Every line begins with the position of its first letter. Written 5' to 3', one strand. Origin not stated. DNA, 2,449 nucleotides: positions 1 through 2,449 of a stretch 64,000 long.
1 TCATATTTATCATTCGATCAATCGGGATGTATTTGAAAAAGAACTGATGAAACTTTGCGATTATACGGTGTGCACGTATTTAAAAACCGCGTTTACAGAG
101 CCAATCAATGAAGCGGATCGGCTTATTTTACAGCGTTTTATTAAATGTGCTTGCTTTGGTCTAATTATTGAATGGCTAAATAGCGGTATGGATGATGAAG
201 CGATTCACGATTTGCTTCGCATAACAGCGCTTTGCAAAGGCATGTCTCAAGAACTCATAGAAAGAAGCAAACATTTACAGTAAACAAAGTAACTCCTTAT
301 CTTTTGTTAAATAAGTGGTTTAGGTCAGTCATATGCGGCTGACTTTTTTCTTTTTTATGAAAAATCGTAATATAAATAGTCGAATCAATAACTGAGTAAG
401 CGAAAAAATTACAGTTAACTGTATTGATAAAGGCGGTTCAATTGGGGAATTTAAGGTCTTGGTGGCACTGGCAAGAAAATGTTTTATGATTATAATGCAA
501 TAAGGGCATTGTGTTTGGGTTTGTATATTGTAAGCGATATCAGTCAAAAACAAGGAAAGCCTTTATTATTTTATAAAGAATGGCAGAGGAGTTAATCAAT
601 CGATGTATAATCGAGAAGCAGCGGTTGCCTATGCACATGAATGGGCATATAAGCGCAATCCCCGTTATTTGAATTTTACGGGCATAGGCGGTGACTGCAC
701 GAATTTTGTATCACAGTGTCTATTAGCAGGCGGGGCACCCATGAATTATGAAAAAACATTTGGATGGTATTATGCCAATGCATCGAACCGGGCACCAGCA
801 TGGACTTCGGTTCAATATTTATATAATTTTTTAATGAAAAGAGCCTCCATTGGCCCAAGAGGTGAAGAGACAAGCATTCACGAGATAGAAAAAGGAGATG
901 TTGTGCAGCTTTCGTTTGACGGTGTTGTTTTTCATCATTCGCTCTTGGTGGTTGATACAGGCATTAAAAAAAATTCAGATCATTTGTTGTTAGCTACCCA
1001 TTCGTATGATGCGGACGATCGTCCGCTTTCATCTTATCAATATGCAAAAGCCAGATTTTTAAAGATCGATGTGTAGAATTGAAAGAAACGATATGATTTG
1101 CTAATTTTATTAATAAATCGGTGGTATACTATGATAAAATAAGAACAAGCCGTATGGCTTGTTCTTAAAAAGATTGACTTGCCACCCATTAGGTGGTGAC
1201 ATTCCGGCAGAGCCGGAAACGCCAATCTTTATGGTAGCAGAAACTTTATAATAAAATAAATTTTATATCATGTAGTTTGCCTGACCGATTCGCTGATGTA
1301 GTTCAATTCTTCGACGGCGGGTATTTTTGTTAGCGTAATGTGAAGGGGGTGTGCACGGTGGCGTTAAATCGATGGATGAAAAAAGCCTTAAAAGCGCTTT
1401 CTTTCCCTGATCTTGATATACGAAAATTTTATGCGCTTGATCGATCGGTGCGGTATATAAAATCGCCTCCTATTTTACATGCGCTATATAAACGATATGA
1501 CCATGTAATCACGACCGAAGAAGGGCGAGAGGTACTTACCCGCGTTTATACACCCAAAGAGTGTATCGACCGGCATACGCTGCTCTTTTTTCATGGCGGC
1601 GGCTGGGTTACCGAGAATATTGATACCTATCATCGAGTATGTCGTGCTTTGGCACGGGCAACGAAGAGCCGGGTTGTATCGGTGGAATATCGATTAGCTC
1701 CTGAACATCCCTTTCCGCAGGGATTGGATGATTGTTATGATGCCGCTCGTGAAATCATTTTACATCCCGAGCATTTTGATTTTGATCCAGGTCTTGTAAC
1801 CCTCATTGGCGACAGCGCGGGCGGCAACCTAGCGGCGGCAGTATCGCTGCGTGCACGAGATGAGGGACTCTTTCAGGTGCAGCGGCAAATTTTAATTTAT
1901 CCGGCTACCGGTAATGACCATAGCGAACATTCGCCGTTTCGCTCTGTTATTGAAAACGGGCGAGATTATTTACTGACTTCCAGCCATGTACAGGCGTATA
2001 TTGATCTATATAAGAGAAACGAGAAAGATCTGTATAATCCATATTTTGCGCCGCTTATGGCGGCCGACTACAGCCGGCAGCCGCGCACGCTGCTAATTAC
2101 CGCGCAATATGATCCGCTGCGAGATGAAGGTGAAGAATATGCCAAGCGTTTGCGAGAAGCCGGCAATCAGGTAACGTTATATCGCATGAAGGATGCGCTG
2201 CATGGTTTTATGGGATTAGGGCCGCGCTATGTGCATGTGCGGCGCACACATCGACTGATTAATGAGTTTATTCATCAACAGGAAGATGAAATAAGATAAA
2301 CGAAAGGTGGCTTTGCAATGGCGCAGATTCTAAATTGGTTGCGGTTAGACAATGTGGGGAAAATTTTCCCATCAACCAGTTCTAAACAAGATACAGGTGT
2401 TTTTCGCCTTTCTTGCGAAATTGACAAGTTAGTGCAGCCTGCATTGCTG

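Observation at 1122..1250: E1: three-way-junction element upstream of the esterase operon, with a near-identical core 25 kb away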

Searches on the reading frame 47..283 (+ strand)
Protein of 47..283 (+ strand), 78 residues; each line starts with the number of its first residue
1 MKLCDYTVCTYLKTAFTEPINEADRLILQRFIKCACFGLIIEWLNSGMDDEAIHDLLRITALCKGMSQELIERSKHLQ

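Call 76: search_protein_families(library=pfam, proteins=[window:47-283:+], max_evalue=0.00001)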
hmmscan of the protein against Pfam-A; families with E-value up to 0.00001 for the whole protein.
window:47-283:+ (78 aa): 1 family
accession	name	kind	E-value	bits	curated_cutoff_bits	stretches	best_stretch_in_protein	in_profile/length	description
PF14278.11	TetR_C_8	-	2.9e-06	27.7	26.1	1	12-51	49-89/103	Transcriptional regulator C-terminal region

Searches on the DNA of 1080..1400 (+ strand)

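Call 8: search_rna_families(source=window, start=1080, end=1400, threshold=evalue, max_evalue=10, show_alignments=3)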
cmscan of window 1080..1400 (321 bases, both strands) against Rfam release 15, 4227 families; matches with E-value up to 10: 6.
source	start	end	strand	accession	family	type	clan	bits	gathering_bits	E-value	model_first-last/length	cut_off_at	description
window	1134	1280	-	RF04182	GibS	Gene; sRNA;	-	16.9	115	4.8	1-142/142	no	GibS sRNA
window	1100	1192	+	RF02772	AilA_thermometer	Cis-reg; thermoregulator;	-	16.2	81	5.9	1-89/89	no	AilA 5' UTR thermometer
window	1086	1168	+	RF00401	SNORA20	Gene; snRNA; snoRNA; HACA-box;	CL00030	15.4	60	6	1-128/128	no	Small nucleolar RNA SNORA20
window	1133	1170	-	RF04343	Plastid-psbA-2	Cis-reg;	CL00153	15.2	55.8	3.9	1-60/60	no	Plastid-psbA-2 3UTR RNA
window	1106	1189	-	RF02350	psRNA6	Gene; sRNA;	-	10.3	60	1.1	1-333/333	no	Nitrosomonas sRNA psRNA6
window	1245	1289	-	RF02350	psRNA6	Gene; sRNA;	-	7.3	60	9.8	1-333/333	no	Nitrosomonas sRNA psRNA6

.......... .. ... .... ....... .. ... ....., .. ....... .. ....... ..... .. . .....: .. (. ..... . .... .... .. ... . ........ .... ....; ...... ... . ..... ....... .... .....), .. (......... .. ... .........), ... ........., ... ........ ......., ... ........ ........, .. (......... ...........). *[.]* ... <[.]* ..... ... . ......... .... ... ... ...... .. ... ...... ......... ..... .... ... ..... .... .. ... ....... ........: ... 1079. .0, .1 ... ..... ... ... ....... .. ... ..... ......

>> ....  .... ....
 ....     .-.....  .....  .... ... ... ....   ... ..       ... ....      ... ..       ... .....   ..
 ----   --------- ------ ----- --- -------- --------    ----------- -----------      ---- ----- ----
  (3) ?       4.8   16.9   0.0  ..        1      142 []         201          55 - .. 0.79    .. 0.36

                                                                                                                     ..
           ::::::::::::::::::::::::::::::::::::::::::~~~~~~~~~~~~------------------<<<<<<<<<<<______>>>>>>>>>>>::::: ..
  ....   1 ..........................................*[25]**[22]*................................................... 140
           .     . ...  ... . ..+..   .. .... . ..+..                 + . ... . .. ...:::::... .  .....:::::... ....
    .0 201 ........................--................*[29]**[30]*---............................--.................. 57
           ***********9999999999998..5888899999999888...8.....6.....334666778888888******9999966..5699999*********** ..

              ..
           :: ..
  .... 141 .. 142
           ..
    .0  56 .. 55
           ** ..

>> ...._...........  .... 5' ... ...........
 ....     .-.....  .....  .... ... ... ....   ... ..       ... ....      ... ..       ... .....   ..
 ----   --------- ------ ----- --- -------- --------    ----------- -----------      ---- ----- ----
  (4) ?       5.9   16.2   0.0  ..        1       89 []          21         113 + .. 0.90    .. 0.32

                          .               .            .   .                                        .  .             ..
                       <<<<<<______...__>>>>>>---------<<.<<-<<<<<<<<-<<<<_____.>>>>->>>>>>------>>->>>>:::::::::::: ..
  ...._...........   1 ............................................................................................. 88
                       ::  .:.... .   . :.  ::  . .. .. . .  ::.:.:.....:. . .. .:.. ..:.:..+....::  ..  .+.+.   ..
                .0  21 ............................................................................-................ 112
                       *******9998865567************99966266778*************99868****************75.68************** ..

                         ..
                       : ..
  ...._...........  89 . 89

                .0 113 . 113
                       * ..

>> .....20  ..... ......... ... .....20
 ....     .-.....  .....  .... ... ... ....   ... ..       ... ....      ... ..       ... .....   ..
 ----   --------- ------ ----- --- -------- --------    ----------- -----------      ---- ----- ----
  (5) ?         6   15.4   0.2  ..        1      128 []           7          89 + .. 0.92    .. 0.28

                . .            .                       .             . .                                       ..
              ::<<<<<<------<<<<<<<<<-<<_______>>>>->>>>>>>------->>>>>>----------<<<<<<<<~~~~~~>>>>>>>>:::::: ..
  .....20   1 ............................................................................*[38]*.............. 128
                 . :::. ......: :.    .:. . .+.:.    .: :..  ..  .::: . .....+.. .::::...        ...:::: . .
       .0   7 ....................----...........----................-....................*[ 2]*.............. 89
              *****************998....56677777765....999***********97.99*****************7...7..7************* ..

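Call 47: search_dna_similar(query=window:1131-1300:+, collection=plasmids, mode=distant, max_evalue=1, max_rows=10)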
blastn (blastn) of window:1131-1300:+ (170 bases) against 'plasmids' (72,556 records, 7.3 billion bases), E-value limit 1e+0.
Records with a match: 5; places in all: 5; records where one place covers at least 80% of the query: 0.
Best place of each record, by identity: 95-99% 1; 90-95% 3; 80-90% 1.
By first word of the organism name: Acinetobacter 3; Enterococcus 1; Borrelia 1.
By predicted mobility (MOB-suite, as given by PLSDB): non-mobilizable 2; mobilizable 2; conjugative 1.
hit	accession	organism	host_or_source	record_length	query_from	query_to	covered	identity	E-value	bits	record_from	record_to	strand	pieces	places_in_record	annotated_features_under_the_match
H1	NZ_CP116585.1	Enterococcus dispar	Bos taurus,whole organism,fecal sample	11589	95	131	22%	87.2%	5e-1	42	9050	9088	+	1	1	none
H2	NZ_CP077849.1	Acinetobacter baumannii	Homo sapiens,Rectal swab_P28_BU14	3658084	111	137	16%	92.6%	5e-1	41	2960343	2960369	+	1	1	none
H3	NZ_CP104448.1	Acinetobacter baumannii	Homo sapiens,sputum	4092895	111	137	16%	92.6%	5e-1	41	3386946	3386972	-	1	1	none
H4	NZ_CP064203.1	Acinetobacter baumannii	Homo sapiens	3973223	111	137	16%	92.6%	5e-1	41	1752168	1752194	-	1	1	none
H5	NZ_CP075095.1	Borrelia coriaceae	Ornithodoros coriaceus,tick tissue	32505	114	138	15%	96.0%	5e-1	42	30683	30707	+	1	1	none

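Call 48: search_dna_similar(query=window:1131-1300:+, collection=phages, mode=distant, max_evalue=1, max_rows=10)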
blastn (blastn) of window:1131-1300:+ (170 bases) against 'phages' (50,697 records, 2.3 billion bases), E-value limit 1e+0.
Records with a match: 23; places in all: 23; records where one place covers at least 80% of the query: 0.
Best place of each record, by identity: 90-95% 23.
By first word of the organism name: Staphylococcus 21; Acinetobacter 2.
By host as written in the record: Staphylococcus aureus 14; - 6; Staphylococcus aureus subsp. aureus RN4220 2; Staphylococcus aureus ATCC 43300 (methicillin-resistant) 1.
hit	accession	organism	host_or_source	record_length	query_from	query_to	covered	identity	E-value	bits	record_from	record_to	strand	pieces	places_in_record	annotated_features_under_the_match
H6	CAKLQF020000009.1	Acinetobacter phage MD-2021a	not known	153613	111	137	16%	92.6%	1e-1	41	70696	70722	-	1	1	bltD: Spermine/spermidine acetyltransferase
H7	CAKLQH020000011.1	Acinetobacter phage MD-2021a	not known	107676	111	137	16%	92.6%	1e-1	41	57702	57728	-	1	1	bltD: Spermine/spermidine acetyltransferase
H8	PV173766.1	Staphylococcus phage ESa4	Staphylococcus aureus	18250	118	143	15%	92.3%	5e-1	39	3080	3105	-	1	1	terminase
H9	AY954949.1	Staphylococcus phage 66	-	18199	118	143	15%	92.3%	5e-1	39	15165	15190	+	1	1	ORF005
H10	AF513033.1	Staphylococcus phage P68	-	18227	118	143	15%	92.3%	5e-1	39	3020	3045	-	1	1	putative encapsidation protein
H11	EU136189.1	Staphylococcus phage SAP-2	Staphylococcus aureus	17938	118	143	15%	92.3%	5e-1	39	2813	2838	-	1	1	encapsidation protein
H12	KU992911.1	Staphylococcus phage SLPW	Staphylococcus aureus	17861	118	143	15%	92.3%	5e-1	39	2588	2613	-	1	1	DNA packaging protein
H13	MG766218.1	Staphylococcus phage vB_SauP_phiAGO1.3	Staphylococcus aureus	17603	118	143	15%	92.3%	5e-1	39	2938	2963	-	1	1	DNA packaging protein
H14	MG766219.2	Staphylococcus phage vB_SauP_phiAGO1.9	Staphylococcus aureus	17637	118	143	15%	92.3%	5e-1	39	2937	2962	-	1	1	DNA packaging protein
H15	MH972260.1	Staphylococcus phage Pabna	Staphylococcus aureus subsp. aureus ...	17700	118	143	15%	92.3%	5e-1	39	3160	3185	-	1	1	DNA encapsidation protein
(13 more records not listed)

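Call 87: build_rna_model(alignment_id=A8, structure=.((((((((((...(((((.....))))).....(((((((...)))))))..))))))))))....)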
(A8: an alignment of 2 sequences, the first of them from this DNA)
Model R1 built from alignment A8 (2 sequences, 67 columns); structure: as given.
model positions 67; base pairs 22; branch points 1; effective number of sequences 1.71; information 0.838 bits per position. Calibrated on 0.2 Mb of random sequence (short: E-values are rough).
structure used (alignment columns):
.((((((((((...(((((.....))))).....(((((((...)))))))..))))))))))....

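Call 88: search_with_rna_model(model_id=R1, source=window, filters=off, max_evalue=10)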
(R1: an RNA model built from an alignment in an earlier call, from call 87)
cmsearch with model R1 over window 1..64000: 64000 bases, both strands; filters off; matches with E-value up to 10: 33.
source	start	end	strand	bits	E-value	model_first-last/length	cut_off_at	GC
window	1168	1234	+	96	5.6e-22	1-67/67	no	0.49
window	26181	26245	+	79.3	1.1e-17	1-67/67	no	0.42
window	1165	1231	-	15.7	0.22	1-67/67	no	0.46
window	29140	29171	+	15.3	0.28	1-67/67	no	0.38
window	45695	45735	+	14.6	0.42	1-67/67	no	0.39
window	18063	18100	+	14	0.6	1-67/67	no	0.37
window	38922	38954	+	13.3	0.87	1-67/67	no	0.33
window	38011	38082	-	12.9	1.2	1-67/67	no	0.36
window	4659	4687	-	12.7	1.3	1-67/67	no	0.48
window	37530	37564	+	12.3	1.6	1-67/67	no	0.31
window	50826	50846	+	11.7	2.3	31-51/67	no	0.57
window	26178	26242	-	11.7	2.4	1-67/67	no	0.4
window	32264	32304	+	11.6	2.5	1-67/67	no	0.32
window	4662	4690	+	11.3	2.9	1-67/67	no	0.48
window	13118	13147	+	11.2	3.2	1-67/67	no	0.23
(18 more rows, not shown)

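Call 89: search_with_rna_model(model_id=R1, sources=[L015, L016, L017, L018, L019, L020, L041], filters=off, max_evalue=10)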
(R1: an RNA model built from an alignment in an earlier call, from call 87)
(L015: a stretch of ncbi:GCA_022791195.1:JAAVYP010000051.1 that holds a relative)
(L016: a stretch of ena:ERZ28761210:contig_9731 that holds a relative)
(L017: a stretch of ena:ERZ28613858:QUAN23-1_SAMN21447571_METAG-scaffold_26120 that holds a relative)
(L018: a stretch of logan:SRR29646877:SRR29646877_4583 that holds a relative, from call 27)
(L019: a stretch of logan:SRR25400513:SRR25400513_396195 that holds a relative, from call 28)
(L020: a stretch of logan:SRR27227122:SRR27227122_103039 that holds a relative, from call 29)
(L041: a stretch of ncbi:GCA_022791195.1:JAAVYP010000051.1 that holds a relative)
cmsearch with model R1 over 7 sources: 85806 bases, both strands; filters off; matches with E-value up to 10: 17.
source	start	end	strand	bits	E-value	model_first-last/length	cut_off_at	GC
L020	4555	4633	-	16.3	0.2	1-67/67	no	0.62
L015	16780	16819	+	14.7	0.52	1-67/67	no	0.32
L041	16069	16108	-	14.7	0.52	1-67/67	no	0.32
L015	21111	21131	-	14.5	0.59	1-67/67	no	0.29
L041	11757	11777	+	14.5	0.59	1-67/67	no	0.29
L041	2222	2260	+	11.3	3.8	1-67/67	no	0.28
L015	7700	7731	-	11.1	4.5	1-67/67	no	0.38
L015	3387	3406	+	11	4.8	1-67/67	no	0.4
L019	1456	1493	+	10.8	5.2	1-67/67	no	0.37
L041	9413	9454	+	10.6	5.9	1-67/67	no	0.43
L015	715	749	-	10.6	6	1-67/67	no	0.34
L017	6699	6768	-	10.4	6.5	1-67/67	no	0.54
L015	2582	2636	-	10.4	6.9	1-67/67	no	0.49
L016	5315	5373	+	10.2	7.4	1-67/67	no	0.56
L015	15902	15944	-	10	8.7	1-67/67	no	0.49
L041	16944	16986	+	10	8.7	1-67/67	no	0.49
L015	9917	9949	-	9.9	9.1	1-67/67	no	0.24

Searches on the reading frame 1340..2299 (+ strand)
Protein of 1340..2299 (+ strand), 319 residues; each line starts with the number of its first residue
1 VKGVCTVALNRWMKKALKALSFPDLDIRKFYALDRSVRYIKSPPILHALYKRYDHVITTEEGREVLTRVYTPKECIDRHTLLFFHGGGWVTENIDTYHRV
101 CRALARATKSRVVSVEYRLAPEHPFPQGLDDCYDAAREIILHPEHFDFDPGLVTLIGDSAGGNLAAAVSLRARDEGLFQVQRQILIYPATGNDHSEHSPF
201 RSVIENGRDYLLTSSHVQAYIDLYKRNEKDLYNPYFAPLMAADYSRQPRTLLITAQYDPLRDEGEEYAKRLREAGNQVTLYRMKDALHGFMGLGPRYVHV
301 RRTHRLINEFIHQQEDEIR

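Call 11: search_protein_families(library=pfam, proteins=[window:1340-2299:+])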
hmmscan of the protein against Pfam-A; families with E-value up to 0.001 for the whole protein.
window:1340-2299:+ (319 aa): 4 families
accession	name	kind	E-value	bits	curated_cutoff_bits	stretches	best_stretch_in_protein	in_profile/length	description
PF07859.19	Abhydrolase_3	-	3.6e-69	233.2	25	1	81-291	1-209/210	alpha/beta hydrolase fold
PF20434.5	BD-FAE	-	3.3e-15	56.6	26.8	1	70-176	4-114/215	BD-FAE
PF00135.34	COesterase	-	2.7e-06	27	27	1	69-179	90-211/515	Carboxylesterase family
PF00326.27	Peptidase_S9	-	6.6e-05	22.9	22.6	0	227-291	124-190/213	Prolyl oligopeptidase family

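Call 26: find_homologous_proteins(query=window:1340-2299:+, max_evalue=1e-40)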
Query window:1340-2299:+ (319 aa): 5937 proteins with E <= 1e-40 among 8000 candidates; the best 120 are listed.
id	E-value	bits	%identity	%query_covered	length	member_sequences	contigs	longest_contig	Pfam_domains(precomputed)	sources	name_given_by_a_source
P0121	7.8e-194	661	91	98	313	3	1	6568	PF00135.35,PF07859.20,PF20434.6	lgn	-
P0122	7.1e-172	589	80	98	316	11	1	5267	PF00135.35,PF07859.20,PF20434.6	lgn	-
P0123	2.1e-145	502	72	97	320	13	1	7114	PF00135.35,PF07859.20,PF12697.14,PF20434.6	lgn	-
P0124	2.5e-135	469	66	96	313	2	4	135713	PF00135.35,PF07859.20,PF20434.6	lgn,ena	-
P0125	1.8e-134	466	66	97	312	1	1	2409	PF00135.35,PF07859.20,PF20434.6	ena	-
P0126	1.6e-133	463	66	97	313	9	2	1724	PF00135.35,PF07859.20,PF20434.6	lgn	-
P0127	4.4e-133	462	66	97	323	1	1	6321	PF00135.35,PF00326.28,PF07859.20,PF20434.6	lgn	-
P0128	1.2e-132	460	66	96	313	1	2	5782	PF00135.35,PF00326.28,PF07859.20,PF20434.6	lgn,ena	-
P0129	1.4e-130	453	65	97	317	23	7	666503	PF07859.20,PF20434.6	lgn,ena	-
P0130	9.3e-130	451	62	98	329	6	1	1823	PF00135.35,PF00326.28,PF07859.20,PF20434.6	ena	-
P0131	5.2e-129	448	65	97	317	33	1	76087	PF07859.20,PF20434.6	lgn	-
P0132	5.3e-129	448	65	96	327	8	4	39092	PF07859.20,PF20434.6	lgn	-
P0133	9.7e-129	447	64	97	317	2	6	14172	PF00135.35,PF07859.20,PF20434.6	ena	-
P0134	4.8e-126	439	62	97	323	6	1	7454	PF00135.35,PF07859.20,PF20434.6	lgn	-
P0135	5.4e-126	438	61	97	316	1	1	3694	PF00135.35,PF07859.20,PF20434.6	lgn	-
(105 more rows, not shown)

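Call 27: find_encoding_contigs(protein=P0121, flank=6000, max_places=3)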
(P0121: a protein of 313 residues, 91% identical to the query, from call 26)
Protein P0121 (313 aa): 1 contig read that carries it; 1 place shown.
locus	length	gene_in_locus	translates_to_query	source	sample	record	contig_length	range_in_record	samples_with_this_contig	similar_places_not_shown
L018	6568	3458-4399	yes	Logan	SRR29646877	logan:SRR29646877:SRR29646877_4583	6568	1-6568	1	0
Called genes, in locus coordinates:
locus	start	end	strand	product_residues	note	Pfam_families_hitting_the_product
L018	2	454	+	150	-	?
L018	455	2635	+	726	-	-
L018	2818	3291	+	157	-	PF12671:Amidase_6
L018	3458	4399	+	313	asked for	PF00135:COesterase (weak), PF20434:BD-FAE, PF07859:Abhydrolase_3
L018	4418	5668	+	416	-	PF16911:PapA_C (weak)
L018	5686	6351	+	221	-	PF19845:DUF6320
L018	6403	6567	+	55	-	?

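Call 28: find_encoding_contigs(protein=P0122, flank=6000, max_places=3)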
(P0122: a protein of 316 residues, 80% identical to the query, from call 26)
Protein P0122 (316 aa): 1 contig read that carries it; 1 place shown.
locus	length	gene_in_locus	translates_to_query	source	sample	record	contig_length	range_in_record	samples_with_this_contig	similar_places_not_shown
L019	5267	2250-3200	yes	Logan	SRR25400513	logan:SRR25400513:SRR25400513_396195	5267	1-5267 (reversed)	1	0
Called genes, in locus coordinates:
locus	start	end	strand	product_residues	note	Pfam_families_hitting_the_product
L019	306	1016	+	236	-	-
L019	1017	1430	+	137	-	PF12978:DUF3862 (weak), PF07467:BLIP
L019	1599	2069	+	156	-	PF12671:Amidase_6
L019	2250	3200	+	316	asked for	PF00135:COesterase (faint), PF20434:BD-FAE, PF07859:Abhydrolase_3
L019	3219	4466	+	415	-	PF07247:AATase (faint)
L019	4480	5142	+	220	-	PF19845:DUF6320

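Call 29: find_encoding_contigs(protein=P0123, flank=6000, max_places=3)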
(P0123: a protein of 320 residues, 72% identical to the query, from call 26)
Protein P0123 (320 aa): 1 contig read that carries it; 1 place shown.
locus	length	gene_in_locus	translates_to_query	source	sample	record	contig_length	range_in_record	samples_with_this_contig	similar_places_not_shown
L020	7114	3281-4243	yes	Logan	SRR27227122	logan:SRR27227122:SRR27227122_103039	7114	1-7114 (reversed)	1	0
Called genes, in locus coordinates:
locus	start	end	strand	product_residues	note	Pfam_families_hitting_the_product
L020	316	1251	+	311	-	-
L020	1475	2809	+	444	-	PF01554:MatE, PF03023:MurJ, PF01554:MatE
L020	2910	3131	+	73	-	-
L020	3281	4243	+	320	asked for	PF00135:COesterase (weak), PF20434:BD-FAE, PF07859:Abhydrolase_3, PF12697:Abhydrolase_6 (faint)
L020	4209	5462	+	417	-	PF16911:PapA_C (faint)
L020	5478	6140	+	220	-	PF19845:DUF6320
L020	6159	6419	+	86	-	PF01541:GIY-YIG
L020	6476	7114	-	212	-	?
